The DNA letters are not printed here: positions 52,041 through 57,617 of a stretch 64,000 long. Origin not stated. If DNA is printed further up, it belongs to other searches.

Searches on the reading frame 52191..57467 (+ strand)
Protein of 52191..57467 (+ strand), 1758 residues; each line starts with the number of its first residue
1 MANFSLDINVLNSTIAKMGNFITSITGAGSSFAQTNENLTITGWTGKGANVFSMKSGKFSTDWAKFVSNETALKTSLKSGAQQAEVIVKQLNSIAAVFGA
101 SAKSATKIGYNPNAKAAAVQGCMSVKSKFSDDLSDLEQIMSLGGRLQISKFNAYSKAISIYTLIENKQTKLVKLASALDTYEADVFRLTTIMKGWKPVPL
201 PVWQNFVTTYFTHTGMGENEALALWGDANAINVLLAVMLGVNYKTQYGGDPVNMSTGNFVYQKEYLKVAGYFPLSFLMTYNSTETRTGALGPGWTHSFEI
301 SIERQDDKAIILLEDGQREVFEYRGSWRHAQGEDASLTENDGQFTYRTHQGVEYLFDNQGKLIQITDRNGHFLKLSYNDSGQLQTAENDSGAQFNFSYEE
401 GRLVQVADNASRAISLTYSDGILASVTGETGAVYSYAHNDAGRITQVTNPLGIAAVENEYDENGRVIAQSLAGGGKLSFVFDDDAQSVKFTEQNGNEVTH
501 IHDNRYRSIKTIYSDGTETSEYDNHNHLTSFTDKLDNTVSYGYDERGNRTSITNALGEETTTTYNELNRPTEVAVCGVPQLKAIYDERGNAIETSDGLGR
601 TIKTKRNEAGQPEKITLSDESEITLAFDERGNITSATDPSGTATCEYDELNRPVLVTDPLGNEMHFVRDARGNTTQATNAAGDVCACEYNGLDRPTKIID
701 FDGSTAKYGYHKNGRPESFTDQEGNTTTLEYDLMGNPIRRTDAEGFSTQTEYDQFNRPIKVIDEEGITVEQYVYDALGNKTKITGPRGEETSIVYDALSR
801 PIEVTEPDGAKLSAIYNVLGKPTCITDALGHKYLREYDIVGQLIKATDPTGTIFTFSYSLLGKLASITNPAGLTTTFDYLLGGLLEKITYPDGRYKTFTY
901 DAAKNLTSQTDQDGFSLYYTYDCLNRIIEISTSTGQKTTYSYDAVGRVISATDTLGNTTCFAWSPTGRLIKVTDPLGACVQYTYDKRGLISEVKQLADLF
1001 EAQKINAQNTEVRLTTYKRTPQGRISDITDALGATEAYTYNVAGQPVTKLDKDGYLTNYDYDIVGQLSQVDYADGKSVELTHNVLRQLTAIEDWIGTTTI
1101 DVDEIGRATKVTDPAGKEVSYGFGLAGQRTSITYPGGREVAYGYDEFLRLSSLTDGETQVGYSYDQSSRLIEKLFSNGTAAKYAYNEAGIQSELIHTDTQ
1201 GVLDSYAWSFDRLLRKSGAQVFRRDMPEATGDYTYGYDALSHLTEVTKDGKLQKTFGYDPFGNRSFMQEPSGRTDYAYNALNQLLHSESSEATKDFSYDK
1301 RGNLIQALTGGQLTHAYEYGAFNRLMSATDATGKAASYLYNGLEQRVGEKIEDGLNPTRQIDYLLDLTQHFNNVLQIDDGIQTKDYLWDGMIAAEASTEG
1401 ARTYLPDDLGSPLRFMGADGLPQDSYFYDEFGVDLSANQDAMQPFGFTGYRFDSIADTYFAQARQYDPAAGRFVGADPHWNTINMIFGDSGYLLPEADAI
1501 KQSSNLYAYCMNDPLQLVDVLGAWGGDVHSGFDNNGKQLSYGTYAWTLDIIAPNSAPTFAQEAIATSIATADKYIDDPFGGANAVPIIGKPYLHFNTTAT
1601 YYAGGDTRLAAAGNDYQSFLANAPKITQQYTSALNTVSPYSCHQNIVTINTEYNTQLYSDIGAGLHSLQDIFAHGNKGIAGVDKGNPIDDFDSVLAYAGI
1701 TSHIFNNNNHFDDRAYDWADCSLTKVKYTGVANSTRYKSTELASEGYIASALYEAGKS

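Call 3: search_protein_families(library=pfam, proteins=[window:52191-57467:+], max_evalue=0.01)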
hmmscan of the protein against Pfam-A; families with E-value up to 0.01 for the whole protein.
window:52191-57467:+ (1758 aa): 3 families
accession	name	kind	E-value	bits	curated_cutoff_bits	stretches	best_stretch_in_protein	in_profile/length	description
PF05593.20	RHS_repeat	-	9e-118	383.3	22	17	522-558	1-37/38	RHS Repeat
PF20148.4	DUF6531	-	4.4e-21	75.4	24.1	1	249-321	1-74/74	Domain of unknown function (DUF6531)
PF25657.1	Rota_VP6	-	0.0059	16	27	0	1614-1673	35-94/390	Rotavirus intermediate capsid protein VP6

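Call 8: search_protein_families(library=ncbifam, proteins=[window:52191-57467:+], max_evalue=0.1)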
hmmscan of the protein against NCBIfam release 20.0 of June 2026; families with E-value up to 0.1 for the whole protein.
window:52191-57467:+ (1758 aa): 4 families
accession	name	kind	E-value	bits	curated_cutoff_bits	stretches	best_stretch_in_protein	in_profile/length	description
TIGR01643.1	YD_repeat_2x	repeat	2.5e-89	290.5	15.8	14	921-959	1-39/42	YD repeat-containing protein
NF041261.1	RHS_core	equivalog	6.2e-85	286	2000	7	631-879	459-707/1261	RHS element core protein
TIGR03696.1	Rhs_assc_core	domain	1.7e-13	50.9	32.5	1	1428-1522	1-75/76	RHS repeat-associated core domain-containing protein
TIGR03930.1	WXG100_ESAT6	subfamily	0.068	13.4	44.85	0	5-83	3-80/90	WXG100 family type VII secretion target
